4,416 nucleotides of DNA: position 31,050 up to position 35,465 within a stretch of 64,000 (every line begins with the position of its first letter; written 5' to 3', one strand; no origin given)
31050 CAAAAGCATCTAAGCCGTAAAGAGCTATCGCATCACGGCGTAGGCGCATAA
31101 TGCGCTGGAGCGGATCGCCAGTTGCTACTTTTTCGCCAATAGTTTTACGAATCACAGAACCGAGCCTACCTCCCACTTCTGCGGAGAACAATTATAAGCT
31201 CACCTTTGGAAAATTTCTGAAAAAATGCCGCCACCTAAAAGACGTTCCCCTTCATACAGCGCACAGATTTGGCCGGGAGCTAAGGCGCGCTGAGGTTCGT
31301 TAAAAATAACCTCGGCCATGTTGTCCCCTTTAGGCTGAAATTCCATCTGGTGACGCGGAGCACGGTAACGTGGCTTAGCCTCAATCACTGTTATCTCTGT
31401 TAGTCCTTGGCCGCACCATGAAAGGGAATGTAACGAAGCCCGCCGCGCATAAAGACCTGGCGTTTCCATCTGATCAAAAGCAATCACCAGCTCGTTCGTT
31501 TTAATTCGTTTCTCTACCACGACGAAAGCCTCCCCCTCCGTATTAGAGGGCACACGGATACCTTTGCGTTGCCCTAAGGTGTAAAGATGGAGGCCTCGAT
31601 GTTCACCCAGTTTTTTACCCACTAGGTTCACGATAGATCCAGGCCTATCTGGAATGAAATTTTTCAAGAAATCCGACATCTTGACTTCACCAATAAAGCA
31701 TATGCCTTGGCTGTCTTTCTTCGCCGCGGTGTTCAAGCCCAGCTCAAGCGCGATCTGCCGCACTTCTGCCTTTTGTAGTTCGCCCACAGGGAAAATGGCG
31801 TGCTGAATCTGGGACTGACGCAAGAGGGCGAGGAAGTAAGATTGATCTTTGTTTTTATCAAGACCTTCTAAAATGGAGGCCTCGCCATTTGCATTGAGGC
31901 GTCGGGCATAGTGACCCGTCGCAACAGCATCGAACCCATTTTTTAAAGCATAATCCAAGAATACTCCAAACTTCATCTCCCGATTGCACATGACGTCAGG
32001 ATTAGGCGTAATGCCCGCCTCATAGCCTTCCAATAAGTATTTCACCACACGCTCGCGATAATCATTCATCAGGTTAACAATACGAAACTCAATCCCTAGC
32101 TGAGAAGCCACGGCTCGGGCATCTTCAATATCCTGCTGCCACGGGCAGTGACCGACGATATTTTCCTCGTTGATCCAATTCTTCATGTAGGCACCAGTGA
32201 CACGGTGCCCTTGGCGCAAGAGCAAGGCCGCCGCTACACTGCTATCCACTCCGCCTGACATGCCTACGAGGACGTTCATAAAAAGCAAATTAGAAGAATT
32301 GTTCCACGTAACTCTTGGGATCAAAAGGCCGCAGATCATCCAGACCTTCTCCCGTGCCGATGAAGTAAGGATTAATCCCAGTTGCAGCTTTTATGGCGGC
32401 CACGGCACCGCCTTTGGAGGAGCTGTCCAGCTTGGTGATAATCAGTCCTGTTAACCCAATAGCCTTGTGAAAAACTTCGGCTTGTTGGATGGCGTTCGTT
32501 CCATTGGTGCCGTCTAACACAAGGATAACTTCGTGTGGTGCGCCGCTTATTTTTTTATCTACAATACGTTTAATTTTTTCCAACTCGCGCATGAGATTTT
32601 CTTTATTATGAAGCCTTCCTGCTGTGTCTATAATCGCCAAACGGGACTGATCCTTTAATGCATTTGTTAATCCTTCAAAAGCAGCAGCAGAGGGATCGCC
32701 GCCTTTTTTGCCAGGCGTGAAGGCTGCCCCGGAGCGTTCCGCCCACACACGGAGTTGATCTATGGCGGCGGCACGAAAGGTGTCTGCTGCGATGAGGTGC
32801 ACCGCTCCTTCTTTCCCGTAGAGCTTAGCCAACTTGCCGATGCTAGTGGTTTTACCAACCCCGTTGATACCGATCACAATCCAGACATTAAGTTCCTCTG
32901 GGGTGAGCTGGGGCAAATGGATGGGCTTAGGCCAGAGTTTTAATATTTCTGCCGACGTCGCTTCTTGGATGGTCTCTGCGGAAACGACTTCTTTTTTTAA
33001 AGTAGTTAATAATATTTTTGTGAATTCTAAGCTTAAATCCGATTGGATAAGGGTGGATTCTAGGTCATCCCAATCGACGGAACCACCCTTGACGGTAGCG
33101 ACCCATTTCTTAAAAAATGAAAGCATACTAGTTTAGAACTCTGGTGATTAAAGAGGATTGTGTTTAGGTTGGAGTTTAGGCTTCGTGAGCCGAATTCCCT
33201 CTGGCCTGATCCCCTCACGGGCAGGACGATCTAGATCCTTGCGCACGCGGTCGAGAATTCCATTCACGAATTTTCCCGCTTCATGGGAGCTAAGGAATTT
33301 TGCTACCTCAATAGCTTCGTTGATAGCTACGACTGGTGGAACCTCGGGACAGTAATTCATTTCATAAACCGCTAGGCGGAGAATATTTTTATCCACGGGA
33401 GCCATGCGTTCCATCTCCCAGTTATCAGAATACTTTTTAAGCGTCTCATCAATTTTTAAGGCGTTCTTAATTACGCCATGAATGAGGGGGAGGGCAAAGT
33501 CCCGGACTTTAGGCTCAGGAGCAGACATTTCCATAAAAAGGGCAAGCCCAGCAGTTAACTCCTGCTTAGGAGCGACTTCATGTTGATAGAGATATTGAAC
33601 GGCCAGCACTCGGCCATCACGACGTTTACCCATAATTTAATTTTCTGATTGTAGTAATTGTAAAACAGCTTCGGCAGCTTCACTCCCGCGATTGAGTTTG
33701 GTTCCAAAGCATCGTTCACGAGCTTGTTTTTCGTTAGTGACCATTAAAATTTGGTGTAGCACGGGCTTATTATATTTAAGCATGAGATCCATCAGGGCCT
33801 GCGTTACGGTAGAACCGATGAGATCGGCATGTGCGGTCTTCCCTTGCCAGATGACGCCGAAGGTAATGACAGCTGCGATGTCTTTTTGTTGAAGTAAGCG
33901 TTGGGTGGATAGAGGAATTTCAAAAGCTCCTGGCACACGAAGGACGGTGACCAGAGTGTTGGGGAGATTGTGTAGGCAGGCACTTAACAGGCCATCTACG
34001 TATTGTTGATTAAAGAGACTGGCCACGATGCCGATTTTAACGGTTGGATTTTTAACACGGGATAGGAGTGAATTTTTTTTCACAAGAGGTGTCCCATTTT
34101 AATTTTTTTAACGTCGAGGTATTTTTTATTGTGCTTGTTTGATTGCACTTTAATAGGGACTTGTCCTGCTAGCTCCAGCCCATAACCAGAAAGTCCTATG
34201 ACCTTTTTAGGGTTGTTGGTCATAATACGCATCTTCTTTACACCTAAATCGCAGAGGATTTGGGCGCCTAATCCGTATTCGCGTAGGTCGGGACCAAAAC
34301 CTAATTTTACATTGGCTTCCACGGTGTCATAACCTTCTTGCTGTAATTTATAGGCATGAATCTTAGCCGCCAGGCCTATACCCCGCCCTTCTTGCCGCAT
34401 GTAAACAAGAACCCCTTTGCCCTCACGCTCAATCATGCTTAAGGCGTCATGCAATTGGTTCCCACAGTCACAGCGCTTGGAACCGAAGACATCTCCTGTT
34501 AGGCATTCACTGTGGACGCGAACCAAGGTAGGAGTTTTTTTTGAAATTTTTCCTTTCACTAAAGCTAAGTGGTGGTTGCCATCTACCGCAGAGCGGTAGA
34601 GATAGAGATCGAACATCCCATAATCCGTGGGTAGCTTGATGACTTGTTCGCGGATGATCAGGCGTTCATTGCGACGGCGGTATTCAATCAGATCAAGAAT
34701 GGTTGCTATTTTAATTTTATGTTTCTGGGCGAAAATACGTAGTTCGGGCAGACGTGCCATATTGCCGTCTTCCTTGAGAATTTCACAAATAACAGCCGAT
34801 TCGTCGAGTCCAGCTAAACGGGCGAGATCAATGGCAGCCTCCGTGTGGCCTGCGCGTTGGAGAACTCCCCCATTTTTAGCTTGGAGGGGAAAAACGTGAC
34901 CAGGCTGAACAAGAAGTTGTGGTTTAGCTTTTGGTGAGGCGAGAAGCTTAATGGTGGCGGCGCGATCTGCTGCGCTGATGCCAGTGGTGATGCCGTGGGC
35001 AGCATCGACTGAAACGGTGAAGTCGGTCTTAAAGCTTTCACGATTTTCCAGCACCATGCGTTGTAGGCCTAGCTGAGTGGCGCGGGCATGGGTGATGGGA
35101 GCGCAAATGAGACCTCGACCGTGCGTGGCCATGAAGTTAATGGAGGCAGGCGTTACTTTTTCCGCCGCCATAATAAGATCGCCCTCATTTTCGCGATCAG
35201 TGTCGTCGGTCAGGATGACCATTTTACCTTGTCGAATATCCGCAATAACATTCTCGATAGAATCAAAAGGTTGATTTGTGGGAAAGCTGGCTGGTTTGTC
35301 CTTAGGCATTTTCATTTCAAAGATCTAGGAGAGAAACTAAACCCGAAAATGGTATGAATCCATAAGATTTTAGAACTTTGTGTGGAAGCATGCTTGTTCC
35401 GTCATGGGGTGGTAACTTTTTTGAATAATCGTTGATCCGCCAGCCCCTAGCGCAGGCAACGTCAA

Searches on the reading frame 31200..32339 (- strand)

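Call 29: search_protein_families(library=pfam, proteins=[window:31200-32339:-], max_evalue=0.00001)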
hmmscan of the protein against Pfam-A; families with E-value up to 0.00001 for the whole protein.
window:31200-32339:- (379 aa): 4 families
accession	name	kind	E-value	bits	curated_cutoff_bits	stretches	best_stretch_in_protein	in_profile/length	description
PF03054.22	tRNA_Me_trans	-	1.8e-79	266.6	20.6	1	21-217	1-201/202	tRNA methyl transferase HUP domain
PF20259.3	tRNA_Me_trans_M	-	7.3e-18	64.3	27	1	223-287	2-65/66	tRNA methyl transferase PRC-barrel domain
PF20258.4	tRNA_Me_trans_C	-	2.4e-17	63.4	20.6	1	303-372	6-76/77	Aminomethyltransferase beta-barrel domain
PF02540.23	NAD_synthase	-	1.9e-07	30.9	21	1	20-94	18-85/242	NAD synthase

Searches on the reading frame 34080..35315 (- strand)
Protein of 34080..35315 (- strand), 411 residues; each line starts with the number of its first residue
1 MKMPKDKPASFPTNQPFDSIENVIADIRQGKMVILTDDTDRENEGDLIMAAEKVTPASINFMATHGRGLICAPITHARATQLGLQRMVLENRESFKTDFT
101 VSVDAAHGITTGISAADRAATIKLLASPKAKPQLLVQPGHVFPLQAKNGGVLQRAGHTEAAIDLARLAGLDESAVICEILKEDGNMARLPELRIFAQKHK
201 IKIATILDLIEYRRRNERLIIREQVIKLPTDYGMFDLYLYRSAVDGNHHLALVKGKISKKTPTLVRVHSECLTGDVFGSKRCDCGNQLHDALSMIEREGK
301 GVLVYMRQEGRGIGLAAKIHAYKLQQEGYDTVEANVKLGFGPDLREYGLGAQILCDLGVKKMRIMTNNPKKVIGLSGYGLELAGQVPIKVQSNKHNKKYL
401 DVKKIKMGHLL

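Call 29: search_protein_families(library=pfam, proteins=[window:34080-35315:-], max_evalue=0.00001)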
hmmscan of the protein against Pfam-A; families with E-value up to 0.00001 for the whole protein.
window:34080-35315:- (411 aa): 2 families
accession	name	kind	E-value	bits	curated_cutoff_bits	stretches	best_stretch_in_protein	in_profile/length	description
PF00926.24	DHBP_synthase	-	3.4e-85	284.8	26.4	1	21-212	1-191/191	3,4-dihydroxy-2-butanone 4-phosphate synthase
PF00925.25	GTP_cyclohydro2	-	1.8e-73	246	23.3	1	226-387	6-165/165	GTP cyclohydrolase II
